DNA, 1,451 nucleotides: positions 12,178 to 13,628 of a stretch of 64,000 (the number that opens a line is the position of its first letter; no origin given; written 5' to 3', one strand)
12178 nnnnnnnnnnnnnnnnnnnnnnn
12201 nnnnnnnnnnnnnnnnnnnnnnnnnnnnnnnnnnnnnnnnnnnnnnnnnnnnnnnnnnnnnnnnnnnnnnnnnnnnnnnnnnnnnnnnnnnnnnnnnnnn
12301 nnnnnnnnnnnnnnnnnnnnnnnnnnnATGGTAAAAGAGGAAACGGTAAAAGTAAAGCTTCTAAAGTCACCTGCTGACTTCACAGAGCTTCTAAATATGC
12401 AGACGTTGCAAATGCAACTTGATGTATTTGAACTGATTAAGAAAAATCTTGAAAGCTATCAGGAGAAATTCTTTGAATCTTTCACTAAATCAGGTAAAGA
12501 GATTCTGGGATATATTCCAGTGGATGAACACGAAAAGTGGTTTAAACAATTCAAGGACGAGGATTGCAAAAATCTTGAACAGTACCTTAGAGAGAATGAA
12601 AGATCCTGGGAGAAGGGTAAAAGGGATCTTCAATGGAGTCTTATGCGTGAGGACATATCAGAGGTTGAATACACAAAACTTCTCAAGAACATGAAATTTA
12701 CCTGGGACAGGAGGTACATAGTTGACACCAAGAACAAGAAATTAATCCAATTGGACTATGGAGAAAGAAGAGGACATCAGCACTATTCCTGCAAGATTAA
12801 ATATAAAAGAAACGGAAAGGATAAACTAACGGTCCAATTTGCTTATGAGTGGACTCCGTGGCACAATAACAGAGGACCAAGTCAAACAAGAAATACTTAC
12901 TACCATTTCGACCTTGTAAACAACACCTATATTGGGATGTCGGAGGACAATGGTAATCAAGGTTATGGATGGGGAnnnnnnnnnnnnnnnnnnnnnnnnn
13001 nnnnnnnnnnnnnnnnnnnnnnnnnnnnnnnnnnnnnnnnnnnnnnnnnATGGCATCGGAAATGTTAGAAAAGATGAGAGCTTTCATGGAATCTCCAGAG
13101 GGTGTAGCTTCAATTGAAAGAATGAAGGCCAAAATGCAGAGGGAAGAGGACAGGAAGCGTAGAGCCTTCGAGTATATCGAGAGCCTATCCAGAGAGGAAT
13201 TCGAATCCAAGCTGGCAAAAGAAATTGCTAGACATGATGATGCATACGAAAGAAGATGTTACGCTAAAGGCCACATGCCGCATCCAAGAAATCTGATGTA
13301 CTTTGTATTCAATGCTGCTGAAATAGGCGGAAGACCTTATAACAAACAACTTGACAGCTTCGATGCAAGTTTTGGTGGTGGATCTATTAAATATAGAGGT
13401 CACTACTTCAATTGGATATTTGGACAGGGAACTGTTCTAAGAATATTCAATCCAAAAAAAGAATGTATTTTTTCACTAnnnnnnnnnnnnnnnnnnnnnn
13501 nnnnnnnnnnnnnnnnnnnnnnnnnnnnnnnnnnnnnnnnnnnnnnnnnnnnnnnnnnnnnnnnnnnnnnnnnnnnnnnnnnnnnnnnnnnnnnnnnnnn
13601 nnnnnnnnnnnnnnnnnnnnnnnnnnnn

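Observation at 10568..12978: Tandem array of four divergent paralogs (~180-215 aa each) with conserved N-terminal motif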

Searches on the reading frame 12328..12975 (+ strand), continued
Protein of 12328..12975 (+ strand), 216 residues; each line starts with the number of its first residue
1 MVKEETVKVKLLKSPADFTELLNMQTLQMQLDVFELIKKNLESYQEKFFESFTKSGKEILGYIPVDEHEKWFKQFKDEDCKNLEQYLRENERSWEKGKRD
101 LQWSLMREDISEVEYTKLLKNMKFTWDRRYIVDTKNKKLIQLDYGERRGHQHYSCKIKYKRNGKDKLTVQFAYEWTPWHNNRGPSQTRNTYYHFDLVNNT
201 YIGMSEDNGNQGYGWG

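Call 85: fold_search(model_id=the predicted structure, library=pdb)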
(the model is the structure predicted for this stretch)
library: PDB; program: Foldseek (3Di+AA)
matches with E <= 10: 864; with E <= 0.001: 0
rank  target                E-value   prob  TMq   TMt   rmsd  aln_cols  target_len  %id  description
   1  3cyg_A                2.5e-02  0.99  0.20  0.20   6.8        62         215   19  Crystal structure of an uncharacterized protein from Fervidobacterium nodosum Rt17-B1 (released 2008-05-13)
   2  8vfq_B                6.4e-02  0.97  0.19  0.32   4.7        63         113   16  De novo design apixaban-binding protein: apx1049 (released 2024-12-25)
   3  6d34_A                6.4e-02  0.90  0.18  0.26   4.6        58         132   16  Apo Crystal Structure of TerC, a Terfestatin Biosynthesis Enzyme (released 2018-06-13)
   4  6d34_B                6.7e-02  0.89  0.18  0.26   4.6        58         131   16  Apo Crystal Structure of TerC, a Terfestatin Biosynthesis Enzyme (released 2018-06-13)
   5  8vez                  7.1e-02  0.98  0.20  0.33   4.2        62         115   16  De novo design apixaban-binding protein: apx1049 (released 2025-01-15)
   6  6wf4                  7.1e-02  0.89  0.18  0.26   4.6        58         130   16  Crystal Structure of TerC Co-crystallized with Polyporic Acid (released 2021-04-07)
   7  5jen_A                7.6e-02  0.63  0.18  0.19  13.0        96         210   18  Crystal structure of the anti-sigma factor RsiV bound to lysozyme (released 2016-09-07)
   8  3cyg_B                8.5e-02  0.99  0.20  0.22   2.8        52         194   19  Crystal structure of an uncharacterized protein from Fervidobacterium nodosum Rt17-B1 (released 2008-05-13)
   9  5jen_C                9.6e-02  0.95  0.18  0.19   3.2        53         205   23  Crystal structure of the anti-sigma factor RsiV bound to lysozyme (released 2016-09-07)
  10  7sjy_B                1.1e-01  0.92  0.18  0.13   5.3        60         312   12  Crystal structure of Clostridium thermocellum RsgI9 S1C-NTF2 bi-domain (released 2022-03-02)
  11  4nhf_F                1.1e-01  0.44  0.20  0.28  10.3       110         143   15  Crystal structure of the soluble domain of TrwG Type IV secretion machinery from Bartonella grahamii (released 2014-03-05)
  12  5kpe_MODEL_1_A        1.1e-01  0.97  0.21  0.34   3.9        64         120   16  Solution NMR Structure of Denovo Beta Sheet Design Protein, Northeast Structural Genomics Consortium (NESG) Ta (released 2016-09-21)
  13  5m1a_A                1.2e-01  0.84  0.16  0.06   4.2        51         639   22  Crystal structure of PBP2a from MRSA in the presence of Ceftazidime ligand (released 2017-02-08)
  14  5m18_A                1.3e-01  0.82  0.16  0.06   4.2        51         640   22  Crystal structure of PBP2a from MRSA in the presence of Cefepime ligand (released 2017-02-08)
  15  3zg5_A                1.6e-01  0.80  0.16  0.06   4.3        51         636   22  Crystal structure of PBP2a from MRSA in complex with peptidoglycan analogue at allosteric (released 2013-10-09)
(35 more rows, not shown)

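Call 91: search_dna_similar(query=L013:1560-2078:+, collection=phages, mode=protein, max_evalue=0.01, max_rows=40, rows=spread)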
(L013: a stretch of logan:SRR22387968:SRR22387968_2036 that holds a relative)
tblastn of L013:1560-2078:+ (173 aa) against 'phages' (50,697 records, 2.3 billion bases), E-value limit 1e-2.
Records with a match: 6; places in all: 6; records where one place covers at least 80% of the query: 0.
Best place of each record, by identity: <60% 6.
By first word of the organism name: Prevotella 6.
By host as written in the record: Prevotella sp. 6.
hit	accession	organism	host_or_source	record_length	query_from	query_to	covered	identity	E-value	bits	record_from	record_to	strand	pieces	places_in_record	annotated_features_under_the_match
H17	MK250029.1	Prevotella phage Lak-C1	Prevotella sp.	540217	10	143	77%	25.2%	1e-3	44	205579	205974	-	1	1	record has no annotation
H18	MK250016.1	Prevotella phage Lak-A1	Prevotella sp.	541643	10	143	77%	25.2%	1e-3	44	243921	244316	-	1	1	record has no annotation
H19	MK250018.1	Prevotella phage Lak-A1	Prevotella sp.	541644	10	143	77%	25.2%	1e-3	44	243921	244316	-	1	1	record has no annotation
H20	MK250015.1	Prevotella phage Lak-A1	Prevotella sp.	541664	10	143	77%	25.2%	1e-3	44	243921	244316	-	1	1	record has no annotation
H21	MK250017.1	Prevotella phage Lak-A1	Prevotella sp.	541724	10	143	77%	25.2%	1e-3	44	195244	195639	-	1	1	record has no annotation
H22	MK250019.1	Prevotella phage Lak-A2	Prevotella sp.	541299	10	143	77%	25.2%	1e-3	44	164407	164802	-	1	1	record has no annotation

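Call 92: search_dna_similar(query=L015:7533-7961:+, collection=phages, mode=protein, max_evalue=0.01, max_rows=40, rows=spread)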
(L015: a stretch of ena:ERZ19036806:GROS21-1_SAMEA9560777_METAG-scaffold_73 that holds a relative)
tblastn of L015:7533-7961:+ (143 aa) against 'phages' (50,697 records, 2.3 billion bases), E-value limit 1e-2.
No match.

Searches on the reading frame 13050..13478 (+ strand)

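Call 5: search_protein_families(library=phrogs, proteins=[window:13050-13478:+], max_evalue=1)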
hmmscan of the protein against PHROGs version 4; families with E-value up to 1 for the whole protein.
window:13050-13478:+ (143 aa): 1 family
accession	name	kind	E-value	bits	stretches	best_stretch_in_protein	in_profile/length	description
phrog_31427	-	unknown function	0.11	13.7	1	22-68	57-102/160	-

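Call 6: search_protein_families(library=pfam, proteins=[window:13050-13478:+], max_evalue=1)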
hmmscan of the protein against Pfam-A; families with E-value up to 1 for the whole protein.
window:13050-13478:+ (143 aa): 1 family
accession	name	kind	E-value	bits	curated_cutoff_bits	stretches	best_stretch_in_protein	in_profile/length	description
PF09731.14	Mitofilin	-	0.4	10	27.4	1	20-68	329-377/614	Mitochondrial inner membrane protein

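Call 81: search_protein_families(library=padloc, proteins=[window:13050-13478:+], max_evalue=0.1)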
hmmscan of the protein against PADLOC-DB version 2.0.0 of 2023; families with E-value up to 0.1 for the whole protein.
window:13050-13478:+ (143 aa): 0 families

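Call 82: search_protein_families(library=ncbifam, proteins=[window:13050-13478:+], max_evalue=0.1)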
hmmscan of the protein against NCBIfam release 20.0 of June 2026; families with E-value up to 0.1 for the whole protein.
window:13050-13478:+ (143 aa): 1 family
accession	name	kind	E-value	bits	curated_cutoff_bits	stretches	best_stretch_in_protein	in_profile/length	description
NF005741.0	PRK07565.1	subfamily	0.085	11.9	303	0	2-50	280-330/335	dihydroorotate dehydrogenase-like protein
